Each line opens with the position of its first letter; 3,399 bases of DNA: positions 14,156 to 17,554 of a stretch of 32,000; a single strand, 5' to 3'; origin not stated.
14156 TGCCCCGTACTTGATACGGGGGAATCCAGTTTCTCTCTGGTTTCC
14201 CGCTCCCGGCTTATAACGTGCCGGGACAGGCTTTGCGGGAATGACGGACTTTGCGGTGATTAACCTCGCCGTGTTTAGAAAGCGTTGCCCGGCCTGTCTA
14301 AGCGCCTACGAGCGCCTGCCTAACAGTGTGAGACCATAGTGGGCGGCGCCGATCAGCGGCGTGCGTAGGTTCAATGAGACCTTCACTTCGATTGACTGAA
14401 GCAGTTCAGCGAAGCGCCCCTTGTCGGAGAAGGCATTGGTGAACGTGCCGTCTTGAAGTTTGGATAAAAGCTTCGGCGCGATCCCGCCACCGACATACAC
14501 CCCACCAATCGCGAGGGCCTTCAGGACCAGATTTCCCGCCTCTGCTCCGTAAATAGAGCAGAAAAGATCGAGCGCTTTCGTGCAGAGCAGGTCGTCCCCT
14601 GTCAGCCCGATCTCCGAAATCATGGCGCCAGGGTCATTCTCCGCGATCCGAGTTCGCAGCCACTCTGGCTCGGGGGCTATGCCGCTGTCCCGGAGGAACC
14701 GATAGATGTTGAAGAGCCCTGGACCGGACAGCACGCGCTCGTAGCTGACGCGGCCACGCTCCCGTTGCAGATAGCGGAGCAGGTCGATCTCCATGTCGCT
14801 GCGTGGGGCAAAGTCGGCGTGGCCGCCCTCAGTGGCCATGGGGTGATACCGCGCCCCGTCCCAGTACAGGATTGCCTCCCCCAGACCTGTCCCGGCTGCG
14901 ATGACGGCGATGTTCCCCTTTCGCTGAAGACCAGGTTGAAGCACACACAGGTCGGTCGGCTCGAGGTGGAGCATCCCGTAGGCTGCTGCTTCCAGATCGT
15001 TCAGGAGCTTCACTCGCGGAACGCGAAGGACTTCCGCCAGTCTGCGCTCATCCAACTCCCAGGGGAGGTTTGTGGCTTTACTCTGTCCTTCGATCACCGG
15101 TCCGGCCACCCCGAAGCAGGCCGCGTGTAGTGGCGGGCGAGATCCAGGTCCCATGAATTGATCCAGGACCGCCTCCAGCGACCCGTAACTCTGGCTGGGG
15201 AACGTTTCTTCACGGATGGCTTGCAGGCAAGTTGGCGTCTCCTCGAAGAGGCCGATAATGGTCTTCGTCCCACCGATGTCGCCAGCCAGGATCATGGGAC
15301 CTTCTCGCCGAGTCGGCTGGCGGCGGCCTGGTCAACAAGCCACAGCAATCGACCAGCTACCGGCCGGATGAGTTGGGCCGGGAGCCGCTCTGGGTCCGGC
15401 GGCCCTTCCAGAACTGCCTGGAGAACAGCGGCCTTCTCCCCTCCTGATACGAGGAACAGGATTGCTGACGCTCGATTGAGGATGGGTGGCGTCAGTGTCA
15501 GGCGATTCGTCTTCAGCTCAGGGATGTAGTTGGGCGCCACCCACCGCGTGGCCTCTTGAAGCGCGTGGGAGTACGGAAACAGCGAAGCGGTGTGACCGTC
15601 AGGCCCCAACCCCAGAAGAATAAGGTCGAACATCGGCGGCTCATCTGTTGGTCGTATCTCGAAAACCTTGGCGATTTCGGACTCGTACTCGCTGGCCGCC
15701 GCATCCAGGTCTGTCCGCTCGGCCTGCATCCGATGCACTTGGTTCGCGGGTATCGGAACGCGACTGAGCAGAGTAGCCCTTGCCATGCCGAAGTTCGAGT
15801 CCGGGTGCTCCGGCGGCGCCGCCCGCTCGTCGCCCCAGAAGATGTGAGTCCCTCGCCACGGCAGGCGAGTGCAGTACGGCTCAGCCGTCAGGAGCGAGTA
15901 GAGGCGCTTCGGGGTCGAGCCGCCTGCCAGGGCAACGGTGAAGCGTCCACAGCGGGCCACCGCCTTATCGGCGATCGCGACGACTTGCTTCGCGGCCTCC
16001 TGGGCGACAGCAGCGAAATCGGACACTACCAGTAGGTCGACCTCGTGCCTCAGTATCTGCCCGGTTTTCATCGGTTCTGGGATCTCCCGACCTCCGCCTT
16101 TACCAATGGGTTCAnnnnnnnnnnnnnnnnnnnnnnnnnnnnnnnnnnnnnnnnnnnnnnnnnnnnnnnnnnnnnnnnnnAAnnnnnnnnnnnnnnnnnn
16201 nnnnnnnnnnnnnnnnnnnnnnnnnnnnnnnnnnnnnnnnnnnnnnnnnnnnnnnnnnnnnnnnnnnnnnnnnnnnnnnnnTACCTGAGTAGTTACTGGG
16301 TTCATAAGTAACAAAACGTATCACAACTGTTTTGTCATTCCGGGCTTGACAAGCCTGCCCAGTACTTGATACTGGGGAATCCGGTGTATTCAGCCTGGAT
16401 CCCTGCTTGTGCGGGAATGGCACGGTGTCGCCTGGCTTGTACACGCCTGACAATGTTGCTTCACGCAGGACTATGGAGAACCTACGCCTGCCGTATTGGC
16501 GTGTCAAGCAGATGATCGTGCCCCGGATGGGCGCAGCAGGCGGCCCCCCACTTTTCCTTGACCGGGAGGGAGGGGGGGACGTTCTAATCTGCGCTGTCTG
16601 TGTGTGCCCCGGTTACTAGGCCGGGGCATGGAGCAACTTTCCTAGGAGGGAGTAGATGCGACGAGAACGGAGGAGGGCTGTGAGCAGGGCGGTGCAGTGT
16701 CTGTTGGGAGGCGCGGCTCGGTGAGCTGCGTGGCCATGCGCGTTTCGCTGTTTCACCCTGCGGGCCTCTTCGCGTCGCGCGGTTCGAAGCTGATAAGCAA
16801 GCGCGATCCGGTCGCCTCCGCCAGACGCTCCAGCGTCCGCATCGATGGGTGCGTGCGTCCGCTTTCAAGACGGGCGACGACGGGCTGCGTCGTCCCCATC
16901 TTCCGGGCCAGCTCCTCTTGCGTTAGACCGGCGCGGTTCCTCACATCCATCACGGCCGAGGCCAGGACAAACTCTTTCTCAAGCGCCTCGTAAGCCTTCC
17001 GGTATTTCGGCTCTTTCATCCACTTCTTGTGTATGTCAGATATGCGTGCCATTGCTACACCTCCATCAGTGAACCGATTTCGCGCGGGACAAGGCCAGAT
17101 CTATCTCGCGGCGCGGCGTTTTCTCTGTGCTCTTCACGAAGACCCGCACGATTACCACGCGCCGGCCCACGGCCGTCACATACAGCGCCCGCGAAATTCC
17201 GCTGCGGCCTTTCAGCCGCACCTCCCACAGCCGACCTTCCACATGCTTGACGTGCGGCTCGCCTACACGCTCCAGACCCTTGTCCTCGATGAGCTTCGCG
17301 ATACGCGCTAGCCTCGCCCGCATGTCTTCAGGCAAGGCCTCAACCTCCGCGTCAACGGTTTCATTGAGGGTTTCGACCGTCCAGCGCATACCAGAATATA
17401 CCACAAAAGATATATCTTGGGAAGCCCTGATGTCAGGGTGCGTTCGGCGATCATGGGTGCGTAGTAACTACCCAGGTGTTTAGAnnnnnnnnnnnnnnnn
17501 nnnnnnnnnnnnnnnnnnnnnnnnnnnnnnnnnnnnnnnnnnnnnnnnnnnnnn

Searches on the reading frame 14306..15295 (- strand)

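Call 8: search_protein_families(library=pfam, proteins=[window:14306-15295:-], max_evalue=0.001)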
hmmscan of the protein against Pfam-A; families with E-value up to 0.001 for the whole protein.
window:14306-15295:- (329 aa): 1 family
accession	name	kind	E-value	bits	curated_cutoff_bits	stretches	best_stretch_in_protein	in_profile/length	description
PF02685.22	Glucokinase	-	4.9e-99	331.7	22.1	1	3-320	1-310/314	Glucokinase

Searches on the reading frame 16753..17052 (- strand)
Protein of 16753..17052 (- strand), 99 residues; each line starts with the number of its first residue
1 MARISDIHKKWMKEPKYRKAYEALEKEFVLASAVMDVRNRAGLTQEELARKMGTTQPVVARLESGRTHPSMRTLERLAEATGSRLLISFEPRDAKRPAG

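Call 3: search_protein_families(library=pfam, proteins=[window:16753-17052:-], max_evalue=0.01)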
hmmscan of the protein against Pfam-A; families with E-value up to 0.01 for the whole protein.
window:16753-17052:- (99 aa): 8 families
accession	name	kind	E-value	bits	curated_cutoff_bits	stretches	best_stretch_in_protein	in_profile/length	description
PF01381.28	HTH_3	-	1.4e-15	57.5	23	1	36-83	3-50/55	Helix-turn-helix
PF13560.12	HTH_31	-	2.4e-12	47.4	27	1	37-82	9-55/64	Helix-turn-helix domain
PF13744.12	HTH_37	-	2.3e-06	27.8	27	1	29-88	18-78/80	Helix-turn-helix domain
PF13443.12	HTH_26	-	5.9e-05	23.7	22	1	40-82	8-51/63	Cro/C1-type HTH DNA-binding domain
PF12844.13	HTH_19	-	0.00018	21.8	30.2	1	37-81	7-51/64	Helix-turn-helix domain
PF15731.11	MqsA_antitoxin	-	0.0018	18.8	30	1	22-74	62-114/131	Antitoxin component of bacterial toxin-antitoxin system, MqsA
PF17762.8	HTH_ParB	-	0.0039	17.8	22.6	1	31-60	9-38/102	ParB HTH domain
PF20432.4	Xre-like-HTH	-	0.0063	17.2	25.8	0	29-77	10-58/63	Antitoxin Xre-like helix-turn-helix domain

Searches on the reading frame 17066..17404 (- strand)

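Call 3: search_protein_families(library=pfam, proteins=[window:17066-17404:-], max_evalue=0.01)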
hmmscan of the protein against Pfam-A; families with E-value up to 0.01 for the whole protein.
window:17066-17404:- (112 aa): 1 family
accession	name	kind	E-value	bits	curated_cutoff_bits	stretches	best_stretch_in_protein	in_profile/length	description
PF05973.20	Gp49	-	2.5e-24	85.6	23.9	1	20-109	2-90/90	Phage derived protein Gp49-like (DUF891)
